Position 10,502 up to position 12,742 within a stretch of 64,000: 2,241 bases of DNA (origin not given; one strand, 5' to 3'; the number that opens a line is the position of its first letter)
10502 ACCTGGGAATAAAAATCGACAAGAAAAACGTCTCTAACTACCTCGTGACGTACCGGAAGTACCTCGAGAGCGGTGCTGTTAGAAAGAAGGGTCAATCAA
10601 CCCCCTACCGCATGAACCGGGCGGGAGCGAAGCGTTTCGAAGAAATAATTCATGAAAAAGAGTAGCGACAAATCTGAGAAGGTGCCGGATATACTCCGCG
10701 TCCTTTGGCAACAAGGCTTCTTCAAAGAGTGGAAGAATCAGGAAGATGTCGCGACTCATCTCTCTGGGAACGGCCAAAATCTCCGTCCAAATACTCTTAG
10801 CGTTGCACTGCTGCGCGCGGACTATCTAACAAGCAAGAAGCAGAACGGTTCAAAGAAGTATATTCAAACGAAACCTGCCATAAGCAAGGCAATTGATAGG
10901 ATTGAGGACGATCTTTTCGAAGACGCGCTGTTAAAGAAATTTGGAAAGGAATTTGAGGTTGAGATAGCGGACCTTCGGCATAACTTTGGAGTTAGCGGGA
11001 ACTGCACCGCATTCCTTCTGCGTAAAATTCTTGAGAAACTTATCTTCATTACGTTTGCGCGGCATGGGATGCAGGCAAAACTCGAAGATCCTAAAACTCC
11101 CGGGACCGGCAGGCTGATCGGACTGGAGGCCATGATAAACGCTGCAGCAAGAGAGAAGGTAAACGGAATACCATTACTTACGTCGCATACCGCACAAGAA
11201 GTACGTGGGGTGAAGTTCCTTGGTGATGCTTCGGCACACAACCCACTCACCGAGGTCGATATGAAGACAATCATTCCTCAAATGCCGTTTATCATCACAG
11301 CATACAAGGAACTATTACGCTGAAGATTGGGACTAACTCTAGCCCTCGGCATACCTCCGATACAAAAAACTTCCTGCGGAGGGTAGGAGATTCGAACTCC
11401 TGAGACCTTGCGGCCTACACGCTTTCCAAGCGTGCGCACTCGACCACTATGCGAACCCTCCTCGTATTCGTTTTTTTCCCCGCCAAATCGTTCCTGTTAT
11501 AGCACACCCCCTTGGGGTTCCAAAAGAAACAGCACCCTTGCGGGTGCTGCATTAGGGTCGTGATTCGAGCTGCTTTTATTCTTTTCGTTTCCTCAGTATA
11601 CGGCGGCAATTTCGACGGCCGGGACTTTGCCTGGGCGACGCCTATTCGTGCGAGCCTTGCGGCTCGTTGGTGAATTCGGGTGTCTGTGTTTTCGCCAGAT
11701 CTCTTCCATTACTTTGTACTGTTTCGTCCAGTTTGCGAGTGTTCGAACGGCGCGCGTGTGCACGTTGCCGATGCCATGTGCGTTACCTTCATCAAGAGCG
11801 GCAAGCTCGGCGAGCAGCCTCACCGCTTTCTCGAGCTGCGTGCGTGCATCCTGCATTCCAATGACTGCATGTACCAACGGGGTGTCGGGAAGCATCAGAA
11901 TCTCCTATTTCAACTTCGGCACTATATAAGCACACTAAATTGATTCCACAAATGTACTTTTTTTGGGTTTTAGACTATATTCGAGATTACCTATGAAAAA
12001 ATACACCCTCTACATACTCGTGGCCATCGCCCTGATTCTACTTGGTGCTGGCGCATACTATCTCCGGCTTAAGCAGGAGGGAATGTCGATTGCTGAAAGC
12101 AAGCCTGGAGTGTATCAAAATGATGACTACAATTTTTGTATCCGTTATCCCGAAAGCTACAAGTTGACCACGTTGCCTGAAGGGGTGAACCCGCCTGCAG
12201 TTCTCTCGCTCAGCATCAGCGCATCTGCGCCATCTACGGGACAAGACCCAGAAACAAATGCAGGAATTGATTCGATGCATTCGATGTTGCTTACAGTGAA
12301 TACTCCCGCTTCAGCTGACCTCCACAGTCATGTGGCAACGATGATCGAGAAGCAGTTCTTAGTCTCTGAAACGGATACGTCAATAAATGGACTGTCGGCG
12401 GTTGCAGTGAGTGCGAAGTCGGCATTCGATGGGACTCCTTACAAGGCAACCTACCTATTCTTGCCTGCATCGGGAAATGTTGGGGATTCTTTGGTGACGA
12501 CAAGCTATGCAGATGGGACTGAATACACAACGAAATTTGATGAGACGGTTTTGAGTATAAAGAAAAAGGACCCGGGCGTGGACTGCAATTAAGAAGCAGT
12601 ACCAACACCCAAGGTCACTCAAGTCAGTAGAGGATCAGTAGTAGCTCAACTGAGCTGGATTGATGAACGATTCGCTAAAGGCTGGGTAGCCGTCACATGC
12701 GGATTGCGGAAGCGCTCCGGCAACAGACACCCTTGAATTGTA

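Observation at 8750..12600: Lower-GC ~3.9-kb island at tRNA-Ser encoding four unrecognisable wHTH-like proteins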

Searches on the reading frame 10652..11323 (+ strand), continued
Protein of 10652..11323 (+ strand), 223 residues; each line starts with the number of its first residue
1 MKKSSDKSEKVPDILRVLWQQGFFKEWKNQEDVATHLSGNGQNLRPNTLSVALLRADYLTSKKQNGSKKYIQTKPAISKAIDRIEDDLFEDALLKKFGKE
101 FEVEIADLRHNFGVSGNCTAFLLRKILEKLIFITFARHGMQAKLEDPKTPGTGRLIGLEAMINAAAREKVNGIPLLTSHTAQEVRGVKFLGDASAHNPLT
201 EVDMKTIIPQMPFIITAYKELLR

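Call 40: find_encoding_contigs(protein=P0019, flank=10000, max_places=3)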
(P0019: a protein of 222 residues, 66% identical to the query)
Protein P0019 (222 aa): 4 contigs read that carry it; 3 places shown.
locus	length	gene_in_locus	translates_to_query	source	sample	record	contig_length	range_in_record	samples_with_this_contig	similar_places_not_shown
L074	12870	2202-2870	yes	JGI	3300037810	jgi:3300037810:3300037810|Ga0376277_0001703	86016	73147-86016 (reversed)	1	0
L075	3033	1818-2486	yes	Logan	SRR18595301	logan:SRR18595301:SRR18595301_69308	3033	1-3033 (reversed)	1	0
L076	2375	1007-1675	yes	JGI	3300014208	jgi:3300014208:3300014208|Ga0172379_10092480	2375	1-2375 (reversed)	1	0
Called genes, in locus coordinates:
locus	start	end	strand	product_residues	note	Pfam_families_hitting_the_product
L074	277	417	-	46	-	-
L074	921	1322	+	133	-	-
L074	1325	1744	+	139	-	-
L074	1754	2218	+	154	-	-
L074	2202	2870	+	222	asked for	-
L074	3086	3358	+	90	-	PF21805:Imm5_like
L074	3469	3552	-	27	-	-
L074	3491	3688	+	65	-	-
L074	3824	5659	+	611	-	-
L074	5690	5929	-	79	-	-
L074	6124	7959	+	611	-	PF05708:Peptidase_C92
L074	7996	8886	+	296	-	-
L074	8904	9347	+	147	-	-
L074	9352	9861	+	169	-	PF09864:MliC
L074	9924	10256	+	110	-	PF01230:HIT, PF11969:DcpS_C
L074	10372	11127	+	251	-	PF07963:N_methyl, PF07953:Toxin_R_bind_N, PF13385:Laminin_G_3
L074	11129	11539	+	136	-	-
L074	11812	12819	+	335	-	PF01145:Band_7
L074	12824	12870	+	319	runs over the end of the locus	PF01145:Band_7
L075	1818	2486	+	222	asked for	-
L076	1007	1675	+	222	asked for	-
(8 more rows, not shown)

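Call 41: find_encoding_contigs(protein=P0016, flank=10000, max_places=3)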
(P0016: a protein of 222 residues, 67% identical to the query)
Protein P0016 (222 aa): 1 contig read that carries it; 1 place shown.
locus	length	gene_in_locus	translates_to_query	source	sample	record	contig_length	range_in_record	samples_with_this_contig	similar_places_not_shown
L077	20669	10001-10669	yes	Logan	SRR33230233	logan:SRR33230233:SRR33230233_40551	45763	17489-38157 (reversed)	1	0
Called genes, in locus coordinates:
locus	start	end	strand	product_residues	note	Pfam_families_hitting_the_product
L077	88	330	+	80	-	-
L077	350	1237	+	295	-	-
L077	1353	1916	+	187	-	PF22769:DCD, PF00692:dUTPase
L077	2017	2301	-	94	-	PF07866:DUF1653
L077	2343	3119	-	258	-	PF03372:Exo_endo_phos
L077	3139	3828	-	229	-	PF02592:Vut_1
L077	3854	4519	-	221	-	PF09997:DUF2238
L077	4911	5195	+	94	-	-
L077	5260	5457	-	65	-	PF00313:CSD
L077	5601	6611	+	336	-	-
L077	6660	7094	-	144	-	-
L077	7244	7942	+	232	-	PF00702:Hydrolase, PF12710:HAD, PF13419:HAD_2, PF13242:Hydrolase_like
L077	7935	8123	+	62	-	-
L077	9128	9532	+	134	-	-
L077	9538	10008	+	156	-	-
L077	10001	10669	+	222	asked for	-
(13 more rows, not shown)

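Call 70: search_protein_families(library=padloc, proteins=[L073:452-1219:+, L003:8899-10083:+, L074:3086-3358:+, L006:6843-7352:+, L006:7359-7853:+, L002:9032-9616:+], max_evalue=0.01)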
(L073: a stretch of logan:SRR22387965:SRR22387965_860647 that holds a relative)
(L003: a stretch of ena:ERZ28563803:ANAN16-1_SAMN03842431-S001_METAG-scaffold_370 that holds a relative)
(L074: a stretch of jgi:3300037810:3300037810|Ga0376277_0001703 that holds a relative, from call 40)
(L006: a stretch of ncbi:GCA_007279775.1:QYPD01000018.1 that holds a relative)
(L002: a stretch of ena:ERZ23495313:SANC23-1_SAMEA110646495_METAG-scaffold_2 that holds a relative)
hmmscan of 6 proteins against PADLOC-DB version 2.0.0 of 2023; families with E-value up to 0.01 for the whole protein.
L073:452-1219:+ (255 aa): 1 family
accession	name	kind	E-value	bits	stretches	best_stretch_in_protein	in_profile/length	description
PDLC02917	DUF3800_VII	-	0.0053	14.2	1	40-110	61-130/233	-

L003:8899-10083:+ (394 aa): 17 families
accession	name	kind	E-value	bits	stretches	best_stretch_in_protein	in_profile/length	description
PDLC04824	PDC-S02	-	1.4e-47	160.4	1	247-387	165-306/308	-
PDLC04799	PDC-S02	-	1.7e-41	140.3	1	248-387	166-306/308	-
PDLC04803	PDC-S02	-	2.2e-08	32.1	1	262-374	119-233/269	-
PDLC04916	PDC-S11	-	5e-08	30.4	1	281-345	33-97/358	-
PDLC04810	PDC-S02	-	6.2e-08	30.2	1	262-374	205-319/355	-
PDLC04813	PDC-S02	-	7.2e-08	30.5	1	263-374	24-137/175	-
PDLC04807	PDC-S02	-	1.1e-07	29.4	1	262-371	200-311/351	-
PDLC04831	PDC-S02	-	2.4e-07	28.6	1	263-374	193-306/346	-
PDLC04795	PDC-S02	-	5.6e-07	27.1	1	263-374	206-319/357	-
PDLC04822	PDC-S02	-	7e-05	20.6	1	262-359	187-285/294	-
PDLC00943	Cas4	-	0.00023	19.1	1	288-376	55-142/180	CRISPR-associated protein Cas4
PDLC04915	PDC-S11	-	0.0003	18.2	1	304-342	61-98/379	-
PDLC00944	Cas4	-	0.00099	17.3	1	282-373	48-140/177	Cas4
PDLC04912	PDC-S11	-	0.0011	16.2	1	292-342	46-96/313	-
PDLC04911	PDC-S11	-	0.002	15.4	1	293-343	47-97/318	-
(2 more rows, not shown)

L074:3086-3358:+ (90 aa): 0 families

L006:6843-7352:+ (169 aa): 0 families

L006:7359-7853:+ (164 aa): 0 families

L002:9032-9616:+ (194 aa): 0 families

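Call 76: search_protein_families(library=pfam, proteins=[P0036, P0041, P0043, P0066, P0074, P0075, P0083, P0096, P0118, P0103], max_evalue=5)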
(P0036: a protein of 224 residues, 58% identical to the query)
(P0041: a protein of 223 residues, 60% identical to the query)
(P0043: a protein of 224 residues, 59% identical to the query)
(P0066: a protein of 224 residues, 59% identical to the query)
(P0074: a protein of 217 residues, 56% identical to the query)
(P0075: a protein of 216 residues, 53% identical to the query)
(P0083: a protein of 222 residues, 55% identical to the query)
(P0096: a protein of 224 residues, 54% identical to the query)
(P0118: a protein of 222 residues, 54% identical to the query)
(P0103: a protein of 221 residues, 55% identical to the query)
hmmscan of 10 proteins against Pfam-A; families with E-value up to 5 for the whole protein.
P0036 (224 aa): 0 families

P0041 (223 aa): 1 family
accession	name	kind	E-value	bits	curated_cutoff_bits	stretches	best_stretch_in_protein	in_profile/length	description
PF13643.11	DUF4145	-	0.14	12.7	23.1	1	173-206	47-82/88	Domain of unknown function (DUF4145)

P0043 (224 aa): 0 families

P0066 (224 aa): 2 families
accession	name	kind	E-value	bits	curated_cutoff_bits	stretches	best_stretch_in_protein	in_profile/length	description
PF13643.11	DUF4145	-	0.0012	19.3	23.1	1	119-196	13-71/88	Domain of unknown function (DUF4145)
PF22181.1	TarS_linker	-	0.055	14.3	27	1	22-102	2-81/100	Glycosyl transferase TarS linker domain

P0074 (217 aa): 2 families
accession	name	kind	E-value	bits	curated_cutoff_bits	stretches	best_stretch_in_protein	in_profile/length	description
PF20075.5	DUF6471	-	0.11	12.8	26.8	1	21-51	18-48/65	Domain of unknown function (DUF6471)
PF13643.11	DUF4145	-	0.16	12.5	23.1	1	113-199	14-80/88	Domain of unknown function (DUF4145)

P0075 (216 aa): 1 family
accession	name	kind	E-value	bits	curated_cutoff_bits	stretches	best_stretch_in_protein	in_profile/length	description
PF13643.11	DUF4145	-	0.0031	18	23.1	1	112-198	14-80/88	Domain of unknown function (DUF4145)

P0083 (222 aa): 0 families

P0096 (224 aa): 0 families

P0118 (222 aa): 3 families
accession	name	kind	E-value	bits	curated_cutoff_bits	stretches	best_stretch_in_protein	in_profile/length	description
PF16304.10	DUF4946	-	0.018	15.3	25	1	74-143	16-83/152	Domain of unknown function (DUF4946)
PF05600.17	CDK5RAP3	-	0.13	11.5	22.6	1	49-151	220-304/502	CDK5 regulatory subunit-associated protein 3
PF16677.11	GP3_package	-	0.2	12.2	29.4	1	63-113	47-99/105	DNA-packaging protein gp3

P0103 (221 aa): 1 family
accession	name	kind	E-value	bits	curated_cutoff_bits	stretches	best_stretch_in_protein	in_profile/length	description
PF13643.11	DUF4145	-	0.0074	16.8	23.1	1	118-198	15-75/88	Domain of unknown function (DUF4145)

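Call 77: search_dna_similar(query=window:10652-11320:+, collection=phages, mode=protein, max_evalue=0.001)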
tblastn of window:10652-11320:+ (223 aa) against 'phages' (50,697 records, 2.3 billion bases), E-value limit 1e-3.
No match.

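Call 78: search_dna_similar(query=window:10652-11320:+, collection=plasmids, mode=protein, max_evalue=0.001)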
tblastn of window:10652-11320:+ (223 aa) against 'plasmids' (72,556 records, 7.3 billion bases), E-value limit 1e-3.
No match.

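Call 79: find_related_loci(query=A1, collection=viral_contigs, flank=8000)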
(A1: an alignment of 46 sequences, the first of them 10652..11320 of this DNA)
Query A1 (223 aa) in viral_contigs; peptide patterns used: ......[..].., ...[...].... (x = any residue, [..] = any of these).
101 stretches matched a pattern, but none encodes a relative of the query by tblastn (E <= 1e-3).

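Call 103: fold_search(model_id=the predicted structure, library=pdb)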
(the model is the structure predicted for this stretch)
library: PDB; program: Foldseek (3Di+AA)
matches with E <= 10: 698; with E <= 0.001: 0
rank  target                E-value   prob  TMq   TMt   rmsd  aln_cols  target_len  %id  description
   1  6az6_B                5.5e-02  0.60  0.24  0.26  14.5       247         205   16  Streptococcus agalactiae GntR (released 2017-12-20)
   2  1okr_B                8.2e-02  0.96  0.24  0.40  13.3       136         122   15  Three-dimensional structure of S.aureus methicillin-resistance regulating transcriptional repressor MecI. (released 2003-10-09)
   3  6za0_B                8.2e-02  0.63  0.26  0.25  18.6       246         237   13  Structure of the transcriptional repressor Atu1419 (VanR) in complex with a fortuitous citrate from agrobacterium fabr (released 2020-12-02)
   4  6z74_D                8.2e-02  0.57  0.25  0.24  17.1       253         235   12  Structure of the transcriptional repressor Atu1419 (VanR) in complex with a fortuitous citrate from agrobacterium fabr (released 2020-12-02)
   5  6az6_A                9.0e-02  0.51  0.24  0.25  14.2       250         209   16  Streptococcus agalactiae GntR (released 2017-12-20)
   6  6z74_B                1.0e-01  0.63  0.27  0.26  16.7       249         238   14  Structure of the transcriptional repressor Atu1419 (VanR) in complex with a fortuitous citrate from agrobacterium fabr (released 2020-12-02)
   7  1p6r_MODEL_1_A        1.3e-01  1.00  0.24  0.56   8.3        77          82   23  Solution structure of the DNA binding domain of the repressor BlaI. (released 2003-12-09)
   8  2mh2_MODEL_1_A        1.6e-01  1.00  0.24  0.76   2.0        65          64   18  Structural insights into the DNA recognition and protein interaction domains reveal fundamental homologous DNA (released 2014-04-16)
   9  6z74_A                1.6e-01  0.51  0.27  0.26  18.1       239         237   14  Structure of the transcriptional repressor Atu1419 (VanR) in complex with a fortuitous citrate from agrobacterium fabr (released 2020-12-02)
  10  1okr_A                1.7e-01  0.92  0.24  0.42  11.8       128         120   17  Three-dimensional structure of S.aureus methicillin-resistance regulating transcriptional repressor MecI. (released 2003-10-09)
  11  3ihu_B                1.7e-01  0.51  0.27  0.29  16.4       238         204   13  Crystal structure of DNA binding protein (YP_298823.1) from Ralstonia eutropha JMP134 at 1.92 A resolution (released 2009-08-11)
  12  4y66_C                1.8e-01  0.80  0.25  0.28  19.5       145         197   17  Crystal structure of Giardia lamblia Hop2-Mnd1 complex (released 2015-03-18)
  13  3mwm_B                2.0e-01  1.00  0.28  0.47   2.5        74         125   12  Graded expression of zinc-responsive genes through two regulatory zinc-binding sites in Zur (released 2011-03-16)
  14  6h1c_A                2.0e-01  1.00  0.25  0.41   2.4        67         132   15  Structure of Ferric uptake regulator from Pseudomonas aeruginosa with manganese. (released 2019-07-31)
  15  6lg2_B                2.1e-01  0.44  0.24  0.27  19.0       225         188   13  VanR bound to Vanillate (released 2020-02-12)
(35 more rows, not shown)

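Call 108: search_protein_representatives(alignment_id=A1)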
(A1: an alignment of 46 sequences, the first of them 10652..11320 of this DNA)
Query: 46 sequences, 224 profile positions. Proteins with E-value up to 0.001 (for the whole library): 270; up to 1e-10: 128; up to 1e-30: 59. The best 150 are listed.
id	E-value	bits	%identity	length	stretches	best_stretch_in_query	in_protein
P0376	1.6e-97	341.6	-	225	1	3-224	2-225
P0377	4.0e-74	265.1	-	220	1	10-224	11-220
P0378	1.1e-72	260.4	-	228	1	4-224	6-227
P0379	4.1e-71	255.3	-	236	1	3-223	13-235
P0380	8.4e-70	251.0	-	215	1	12-222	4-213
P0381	4.0e-62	225.9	-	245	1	70-224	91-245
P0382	1.0e-60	221.2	-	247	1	70-224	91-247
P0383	1.3e-60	220.9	-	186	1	4-184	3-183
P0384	7.5e-60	218.4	-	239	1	66-221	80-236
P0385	1.7e-59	217.3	-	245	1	19-224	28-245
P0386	3.0e-58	213.2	-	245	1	87-224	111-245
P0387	1.6e-56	207.5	-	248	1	11-224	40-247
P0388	1.7e-56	207.5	-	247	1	31-224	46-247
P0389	1.8e-55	204.1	-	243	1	15-223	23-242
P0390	2.4e-55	203.7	-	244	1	68-223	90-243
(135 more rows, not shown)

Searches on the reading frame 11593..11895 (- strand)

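Call 7: search_protein_families(library=pfam, proteins=[window:11593-11895:-], max_evalue=1)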
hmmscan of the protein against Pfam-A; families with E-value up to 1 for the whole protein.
window:11593-11895:- (100 aa): 2 families
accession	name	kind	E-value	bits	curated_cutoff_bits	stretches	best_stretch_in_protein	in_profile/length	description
PF04748.18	Polysacc_deac_2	-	0.11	12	27.5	1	18-61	157-199/212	Divergent polysaccharide deacetylase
PF24768.1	ARM_ARMC5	-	0.26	11.1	79.9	1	43-73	42-72/289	ARMC5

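Call 8: search_protein_families(library=padloc, proteins=[window:11593-11895:-], max_evalue=1)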
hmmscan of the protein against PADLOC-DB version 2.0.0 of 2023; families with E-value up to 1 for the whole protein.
window:11593-11895:- (100 aa): 0 families

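Call 9: search_protein_families(library=phrogs, proteins=[window:11593-11895:-], max_evalue=1)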
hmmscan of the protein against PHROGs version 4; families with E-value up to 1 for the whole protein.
window:11593-11895:- (100 aa): 1 family
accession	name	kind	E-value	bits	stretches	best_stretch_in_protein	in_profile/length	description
phrog_1645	-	head and packaging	0.23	11.2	1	19-75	29-87/440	virion structural protein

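Call 10: search_protein_families(library=ncbifam, proteins=[window:11593-11895:-], max_evalue=1)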
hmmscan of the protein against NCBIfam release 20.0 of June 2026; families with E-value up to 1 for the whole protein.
window:11593-11895:- (100 aa): 1 family
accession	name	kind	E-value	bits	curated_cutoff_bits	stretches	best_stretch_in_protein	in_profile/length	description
NF040758.1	CODH_ACS_meth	exception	0.11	11.8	370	1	6-55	165-214/261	carbon monoxide dehydrogenase/acetyl-CoA synthase methytransferase subunit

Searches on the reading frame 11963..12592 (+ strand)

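Call 7: search_protein_families(library=pfam, proteins=[window:11963-12592:+], max_evalue=1)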
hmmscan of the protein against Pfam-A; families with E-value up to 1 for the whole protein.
window:11963-12592:+ (209 aa): 2 families
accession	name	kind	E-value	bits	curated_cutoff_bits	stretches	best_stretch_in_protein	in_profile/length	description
PF09930.14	DUF2162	-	0.18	11.7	34.4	1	10-37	59-87/223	Predicted transporter (DUF2162)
PF02238.20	COX7a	-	0.55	11.1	22.1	0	4-33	17-46/53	Cytochrome c oxidase subunit VII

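Call 8: search_protein_families(library=padloc, proteins=[window:11963-12592:+], max_evalue=1)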
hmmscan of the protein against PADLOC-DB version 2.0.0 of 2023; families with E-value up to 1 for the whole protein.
window:11963-12592:+ (209 aa): 0 families

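Call 9: search_protein_families(library=phrogs, proteins=[window:11963-12592:+], max_evalue=1)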
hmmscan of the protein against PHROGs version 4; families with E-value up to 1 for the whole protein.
window:11963-12592:+ (209 aa): 1 family
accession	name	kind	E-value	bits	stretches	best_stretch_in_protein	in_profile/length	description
phrog_23111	-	unknown function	0.3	12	1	99-150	13-63/121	-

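Call 10: search_protein_families(library=ncbifam, proteins=[window:11963-12592:+], max_evalue=1)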
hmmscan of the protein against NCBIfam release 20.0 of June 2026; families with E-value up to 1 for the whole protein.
window:11963-12592:+ (209 aa): 0 families

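Call 70: search_protein_families(library=padloc, proteins=[L078:6915-8516:+, L078:4869-5429:+, L078:5593-5907:+], max_evalue=0.01)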
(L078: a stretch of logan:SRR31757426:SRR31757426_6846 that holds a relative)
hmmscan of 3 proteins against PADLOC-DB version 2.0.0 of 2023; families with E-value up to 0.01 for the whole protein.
L078:6915-8516:+ (533 aa): 155 families (the best 25 are shown)
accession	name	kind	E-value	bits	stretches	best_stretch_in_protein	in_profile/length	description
PDLC02358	Old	-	6e-65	218.1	1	1-409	2-423/578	Old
PDLC02979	AriA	-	1.2e-35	122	2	194-326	238-373/373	-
PDLC02915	ATPase-Toprim_I-B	-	3.1e-26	90.3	2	1-86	1-90/623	-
PDLC00067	GajA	-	1.9e-21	74.2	2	2-81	4-88/604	AAA ATPase domain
PDLC00066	GajA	-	8.5e-21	72.1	2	253-391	252-389/567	AAA ATPase domain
PDLC00070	GajA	-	1.5e-20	71.3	2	221-353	232-363/596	AAA ATPase domain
PDLC00081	GajA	-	3.5e-20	70.2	2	253-394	257-393/574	AAA ATPase domain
PDLC02980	AriA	-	8.6e-20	69.9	2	236-326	221-303/304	-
PDLC00075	GajA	-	1.2e-18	65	2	141-410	140-395/536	AAA ATPase domain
PDLC04178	HEC-01A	-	1.9e-18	64.7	2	2-43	8-49/399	-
PDLC03878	NsnB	-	4.5e-18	64.1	1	3-324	2-279/345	-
PDLC02981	AriAB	-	2.1e-17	61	2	279-394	328-451/694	-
PDLC00094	GajA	-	3.4e-17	60.1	2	1-42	1-42/569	AAA ATPase domain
PDLC00086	GajA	-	3.9e-17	60.3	2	1-43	1-43/600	AAA ATPase domain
PDLC00091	GajA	-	5e-17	60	2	261-383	277-401/627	AAA ATPase domain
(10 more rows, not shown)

L078:4869-5429:+ (186 aa): 0 families

L078:5593-5907:+ (104 aa): 0 families
